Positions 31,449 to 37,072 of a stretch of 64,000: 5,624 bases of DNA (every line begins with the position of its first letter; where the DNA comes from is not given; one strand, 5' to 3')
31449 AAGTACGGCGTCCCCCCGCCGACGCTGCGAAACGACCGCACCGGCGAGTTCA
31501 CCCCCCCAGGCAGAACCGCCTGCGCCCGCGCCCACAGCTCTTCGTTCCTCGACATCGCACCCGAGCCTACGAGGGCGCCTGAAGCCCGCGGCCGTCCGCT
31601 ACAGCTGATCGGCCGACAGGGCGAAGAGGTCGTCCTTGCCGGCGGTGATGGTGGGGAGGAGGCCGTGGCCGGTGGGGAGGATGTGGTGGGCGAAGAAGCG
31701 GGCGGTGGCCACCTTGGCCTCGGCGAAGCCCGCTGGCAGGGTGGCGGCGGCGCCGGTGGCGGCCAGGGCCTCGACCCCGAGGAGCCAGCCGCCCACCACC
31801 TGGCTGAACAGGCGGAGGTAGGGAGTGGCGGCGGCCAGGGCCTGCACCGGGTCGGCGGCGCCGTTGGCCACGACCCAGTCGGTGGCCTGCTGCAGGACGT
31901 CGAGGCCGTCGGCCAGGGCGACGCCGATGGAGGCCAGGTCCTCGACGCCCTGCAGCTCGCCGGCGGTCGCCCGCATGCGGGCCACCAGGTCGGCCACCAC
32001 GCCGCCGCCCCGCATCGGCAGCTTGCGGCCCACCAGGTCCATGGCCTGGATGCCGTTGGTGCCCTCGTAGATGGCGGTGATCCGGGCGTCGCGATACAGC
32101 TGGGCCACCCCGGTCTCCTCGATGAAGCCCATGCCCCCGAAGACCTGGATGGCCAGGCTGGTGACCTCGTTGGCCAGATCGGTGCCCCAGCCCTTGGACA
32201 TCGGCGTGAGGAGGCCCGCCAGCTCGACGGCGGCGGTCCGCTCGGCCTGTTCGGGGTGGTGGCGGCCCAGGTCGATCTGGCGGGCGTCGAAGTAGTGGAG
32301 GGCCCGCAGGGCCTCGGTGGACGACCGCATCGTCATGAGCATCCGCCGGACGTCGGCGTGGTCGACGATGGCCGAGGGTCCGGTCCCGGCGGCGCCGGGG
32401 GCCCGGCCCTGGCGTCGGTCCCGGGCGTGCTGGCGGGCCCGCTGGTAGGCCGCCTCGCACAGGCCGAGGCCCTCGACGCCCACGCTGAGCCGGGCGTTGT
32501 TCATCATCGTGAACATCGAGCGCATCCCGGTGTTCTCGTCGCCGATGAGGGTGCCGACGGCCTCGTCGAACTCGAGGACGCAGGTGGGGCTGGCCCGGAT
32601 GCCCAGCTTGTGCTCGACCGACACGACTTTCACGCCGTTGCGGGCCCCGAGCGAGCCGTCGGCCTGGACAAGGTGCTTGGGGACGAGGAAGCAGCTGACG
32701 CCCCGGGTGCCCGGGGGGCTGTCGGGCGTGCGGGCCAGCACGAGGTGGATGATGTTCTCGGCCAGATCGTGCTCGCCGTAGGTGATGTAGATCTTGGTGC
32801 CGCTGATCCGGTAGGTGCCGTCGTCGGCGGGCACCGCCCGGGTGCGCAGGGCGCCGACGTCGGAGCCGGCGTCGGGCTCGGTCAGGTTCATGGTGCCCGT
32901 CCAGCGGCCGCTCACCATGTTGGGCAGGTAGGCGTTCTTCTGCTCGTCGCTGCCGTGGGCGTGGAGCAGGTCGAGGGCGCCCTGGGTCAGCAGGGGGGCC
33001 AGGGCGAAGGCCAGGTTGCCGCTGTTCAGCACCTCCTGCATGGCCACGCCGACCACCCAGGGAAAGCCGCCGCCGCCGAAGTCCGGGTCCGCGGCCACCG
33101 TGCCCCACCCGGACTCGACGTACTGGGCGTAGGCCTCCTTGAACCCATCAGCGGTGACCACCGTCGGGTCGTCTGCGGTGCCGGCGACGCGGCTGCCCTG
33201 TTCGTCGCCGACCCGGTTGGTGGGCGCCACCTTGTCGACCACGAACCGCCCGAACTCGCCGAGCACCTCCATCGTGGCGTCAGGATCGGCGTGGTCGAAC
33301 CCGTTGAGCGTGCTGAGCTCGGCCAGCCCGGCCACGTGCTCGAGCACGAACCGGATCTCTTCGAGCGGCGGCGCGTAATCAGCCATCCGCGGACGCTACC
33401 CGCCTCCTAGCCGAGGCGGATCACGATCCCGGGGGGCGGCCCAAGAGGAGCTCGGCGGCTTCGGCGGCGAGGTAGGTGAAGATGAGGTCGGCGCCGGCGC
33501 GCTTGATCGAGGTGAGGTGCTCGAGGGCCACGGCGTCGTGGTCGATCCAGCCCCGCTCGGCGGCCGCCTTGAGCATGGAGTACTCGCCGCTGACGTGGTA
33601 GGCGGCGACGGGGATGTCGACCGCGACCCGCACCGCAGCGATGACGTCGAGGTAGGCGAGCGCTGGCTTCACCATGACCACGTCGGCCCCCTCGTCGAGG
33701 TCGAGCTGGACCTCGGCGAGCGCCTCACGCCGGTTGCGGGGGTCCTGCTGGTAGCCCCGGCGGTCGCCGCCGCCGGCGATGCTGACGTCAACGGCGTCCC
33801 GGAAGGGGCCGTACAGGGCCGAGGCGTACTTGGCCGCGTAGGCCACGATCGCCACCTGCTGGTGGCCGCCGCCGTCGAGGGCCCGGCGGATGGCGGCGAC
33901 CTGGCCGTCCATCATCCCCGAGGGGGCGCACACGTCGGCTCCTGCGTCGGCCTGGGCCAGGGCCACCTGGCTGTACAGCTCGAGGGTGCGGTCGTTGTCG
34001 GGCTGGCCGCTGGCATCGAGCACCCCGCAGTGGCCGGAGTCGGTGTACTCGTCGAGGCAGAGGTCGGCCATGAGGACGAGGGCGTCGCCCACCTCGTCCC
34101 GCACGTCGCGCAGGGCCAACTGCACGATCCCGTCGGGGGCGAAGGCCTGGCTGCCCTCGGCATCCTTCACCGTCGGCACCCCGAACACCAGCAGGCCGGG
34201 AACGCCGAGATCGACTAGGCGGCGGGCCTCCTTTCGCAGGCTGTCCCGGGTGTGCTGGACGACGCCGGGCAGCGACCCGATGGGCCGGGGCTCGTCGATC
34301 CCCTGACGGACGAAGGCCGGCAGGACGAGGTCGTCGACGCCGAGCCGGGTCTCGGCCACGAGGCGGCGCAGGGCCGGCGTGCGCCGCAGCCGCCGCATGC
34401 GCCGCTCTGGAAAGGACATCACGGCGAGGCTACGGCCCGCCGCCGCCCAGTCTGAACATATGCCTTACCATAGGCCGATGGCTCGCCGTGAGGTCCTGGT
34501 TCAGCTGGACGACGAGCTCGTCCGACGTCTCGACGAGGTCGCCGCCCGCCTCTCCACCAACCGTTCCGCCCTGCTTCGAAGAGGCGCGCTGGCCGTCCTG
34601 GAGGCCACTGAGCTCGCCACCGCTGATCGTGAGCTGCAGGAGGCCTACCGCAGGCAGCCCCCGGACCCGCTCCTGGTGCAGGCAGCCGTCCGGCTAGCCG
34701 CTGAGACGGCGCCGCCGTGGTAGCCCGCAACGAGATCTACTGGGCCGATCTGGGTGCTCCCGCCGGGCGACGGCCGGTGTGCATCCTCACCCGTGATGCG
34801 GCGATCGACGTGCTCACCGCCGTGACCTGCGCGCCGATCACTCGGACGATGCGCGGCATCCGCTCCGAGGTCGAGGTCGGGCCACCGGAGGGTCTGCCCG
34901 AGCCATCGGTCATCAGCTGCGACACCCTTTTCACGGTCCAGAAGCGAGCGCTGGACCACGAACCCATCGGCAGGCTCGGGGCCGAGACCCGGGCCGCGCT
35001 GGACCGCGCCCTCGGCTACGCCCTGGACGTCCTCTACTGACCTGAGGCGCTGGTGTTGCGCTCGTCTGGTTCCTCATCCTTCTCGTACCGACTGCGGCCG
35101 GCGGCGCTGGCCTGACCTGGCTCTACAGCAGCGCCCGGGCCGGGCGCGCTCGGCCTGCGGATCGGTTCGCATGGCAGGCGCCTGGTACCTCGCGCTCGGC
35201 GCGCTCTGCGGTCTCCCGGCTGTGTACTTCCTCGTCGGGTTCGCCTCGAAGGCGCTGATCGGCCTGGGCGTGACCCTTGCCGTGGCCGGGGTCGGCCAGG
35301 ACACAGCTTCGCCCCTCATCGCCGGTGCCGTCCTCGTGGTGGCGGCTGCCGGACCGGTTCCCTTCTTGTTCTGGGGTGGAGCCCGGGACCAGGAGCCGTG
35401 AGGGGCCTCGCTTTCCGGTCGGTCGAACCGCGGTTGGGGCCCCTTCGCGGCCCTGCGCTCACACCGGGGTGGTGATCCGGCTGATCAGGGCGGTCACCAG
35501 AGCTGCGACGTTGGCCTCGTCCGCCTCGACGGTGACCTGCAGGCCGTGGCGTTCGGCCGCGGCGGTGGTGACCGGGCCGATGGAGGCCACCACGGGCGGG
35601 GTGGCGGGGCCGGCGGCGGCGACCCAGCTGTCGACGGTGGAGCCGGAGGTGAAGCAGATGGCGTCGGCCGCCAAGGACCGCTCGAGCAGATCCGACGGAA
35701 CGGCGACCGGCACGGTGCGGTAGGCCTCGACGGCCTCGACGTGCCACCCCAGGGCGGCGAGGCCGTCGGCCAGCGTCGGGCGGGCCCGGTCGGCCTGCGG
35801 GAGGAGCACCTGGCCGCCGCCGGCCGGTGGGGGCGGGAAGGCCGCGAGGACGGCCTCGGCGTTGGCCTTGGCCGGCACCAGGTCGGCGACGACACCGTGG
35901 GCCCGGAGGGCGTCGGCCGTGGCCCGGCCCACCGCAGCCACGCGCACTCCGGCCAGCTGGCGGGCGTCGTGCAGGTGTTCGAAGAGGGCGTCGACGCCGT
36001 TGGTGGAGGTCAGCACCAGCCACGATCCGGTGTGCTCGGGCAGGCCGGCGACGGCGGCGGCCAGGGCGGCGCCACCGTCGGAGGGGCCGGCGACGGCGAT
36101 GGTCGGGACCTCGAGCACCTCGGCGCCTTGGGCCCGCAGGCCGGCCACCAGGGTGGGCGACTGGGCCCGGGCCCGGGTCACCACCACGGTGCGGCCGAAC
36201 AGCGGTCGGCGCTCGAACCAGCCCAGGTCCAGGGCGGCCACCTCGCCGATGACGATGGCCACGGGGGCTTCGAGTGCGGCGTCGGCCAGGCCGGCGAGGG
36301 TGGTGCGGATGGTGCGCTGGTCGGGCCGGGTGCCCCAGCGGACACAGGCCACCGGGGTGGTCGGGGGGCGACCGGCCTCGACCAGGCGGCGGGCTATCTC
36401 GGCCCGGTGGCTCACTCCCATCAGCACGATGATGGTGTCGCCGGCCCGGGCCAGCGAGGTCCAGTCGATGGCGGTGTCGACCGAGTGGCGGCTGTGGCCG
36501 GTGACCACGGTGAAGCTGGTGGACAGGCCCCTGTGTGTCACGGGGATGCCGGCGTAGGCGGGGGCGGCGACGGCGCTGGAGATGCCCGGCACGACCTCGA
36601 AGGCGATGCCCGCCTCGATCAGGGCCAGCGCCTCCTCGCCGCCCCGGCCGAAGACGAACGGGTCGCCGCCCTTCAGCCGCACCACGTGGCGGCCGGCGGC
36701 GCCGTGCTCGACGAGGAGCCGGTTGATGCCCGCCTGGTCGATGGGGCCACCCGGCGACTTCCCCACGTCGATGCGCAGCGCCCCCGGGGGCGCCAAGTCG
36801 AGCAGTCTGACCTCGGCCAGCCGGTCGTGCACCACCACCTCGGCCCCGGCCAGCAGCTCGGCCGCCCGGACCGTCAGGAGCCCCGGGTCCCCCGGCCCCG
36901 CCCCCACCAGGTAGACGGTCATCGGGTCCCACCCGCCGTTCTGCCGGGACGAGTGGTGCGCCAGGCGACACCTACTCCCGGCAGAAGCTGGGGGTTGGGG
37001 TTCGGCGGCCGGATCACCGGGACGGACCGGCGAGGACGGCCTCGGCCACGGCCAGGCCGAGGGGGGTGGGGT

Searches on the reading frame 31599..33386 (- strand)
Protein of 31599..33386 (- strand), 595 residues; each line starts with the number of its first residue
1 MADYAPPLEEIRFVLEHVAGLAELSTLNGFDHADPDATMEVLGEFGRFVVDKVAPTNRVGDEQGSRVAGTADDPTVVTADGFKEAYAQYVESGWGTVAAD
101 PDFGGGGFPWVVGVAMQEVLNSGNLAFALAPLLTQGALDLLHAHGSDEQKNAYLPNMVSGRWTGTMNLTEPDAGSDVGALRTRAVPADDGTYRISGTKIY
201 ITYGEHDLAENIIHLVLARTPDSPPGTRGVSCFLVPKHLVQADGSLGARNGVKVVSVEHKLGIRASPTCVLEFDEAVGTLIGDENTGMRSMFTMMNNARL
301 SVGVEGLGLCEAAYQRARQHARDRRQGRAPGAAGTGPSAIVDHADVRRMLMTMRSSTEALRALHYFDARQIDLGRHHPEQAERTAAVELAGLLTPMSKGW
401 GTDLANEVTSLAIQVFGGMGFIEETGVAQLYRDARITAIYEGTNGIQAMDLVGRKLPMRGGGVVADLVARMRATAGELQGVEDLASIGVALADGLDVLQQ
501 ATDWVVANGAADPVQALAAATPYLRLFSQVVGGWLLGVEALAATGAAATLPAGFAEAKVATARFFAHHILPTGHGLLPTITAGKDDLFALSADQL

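Call 68: search_protein_families(library=pfam, proteins=[window:31599-33386:-], max_evalue=0.00001)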
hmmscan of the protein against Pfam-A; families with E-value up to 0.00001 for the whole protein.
window:31599-33386:- (595 aa): 6 families
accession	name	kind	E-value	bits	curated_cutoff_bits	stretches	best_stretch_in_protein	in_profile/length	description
PF12806.12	Acyl-CoA_dh_C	-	1.4e-27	96.7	30.3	1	468-590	2-123/124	Acetyl-CoA dehydrogenase C-terminal like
PF00441.29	Acyl-CoA_dh_1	-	5.1e-27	95.3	22.4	1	285-451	1-145/150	Acyl-CoA dehydrogenase, C-terminal domain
PF02770.24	Acyl-CoA_dh_M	-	1.8e-17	63.8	33.3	1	166-275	2-96/97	Acyl-CoA dehydrogenase, middle domain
PF02771.21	Acyl-CoA_dh_N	-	1e-09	39.2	22.9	1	83-160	34-112/113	Acyl-CoA dehydrogenase, N-terminal domain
PF08028.16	Acyl-CoA_dh_2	-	5e-07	30.5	22.7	1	303-444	4-133/134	Acyl-CoA dehydrogenase, C-terminal domain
PF22924.1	ACOX_C_alpha1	-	1.6e-06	28.5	27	1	295-446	4-159/169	Acyl-CoA oxidase, C-alpha1 domain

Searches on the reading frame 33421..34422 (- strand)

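Call 68: search_protein_families(library=pfam, proteins=[window:33421-34422:-], max_evalue=0.00001)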
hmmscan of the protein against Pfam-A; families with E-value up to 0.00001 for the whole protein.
window:33421-34422:- (333 aa): 1 family
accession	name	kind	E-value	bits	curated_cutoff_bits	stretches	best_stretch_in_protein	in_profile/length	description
PF00490.27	ALAD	-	2.5e-132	441.3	24.6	1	7-324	2-316/317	Delta-aminolevulinic acid dehydratase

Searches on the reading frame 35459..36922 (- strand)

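Call 68: search_protein_families(library=pfam, proteins=[window:35459-36922:-], max_evalue=0.00001)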
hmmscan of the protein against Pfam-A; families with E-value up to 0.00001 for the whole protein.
window:35459-36922:- (487 aa): 2 families
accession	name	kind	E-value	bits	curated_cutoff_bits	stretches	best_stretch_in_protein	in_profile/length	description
PF02602.20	HEM4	-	4e-54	183.6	27.5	1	258-476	3-230/231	Uroporphyrinogen-III synthase HemD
PF00590.25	TP_methylase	-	1.6e-50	172.4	27.8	1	2-212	1-211/212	Tetrapyrrole (Corrin/Porphyrin) Methylases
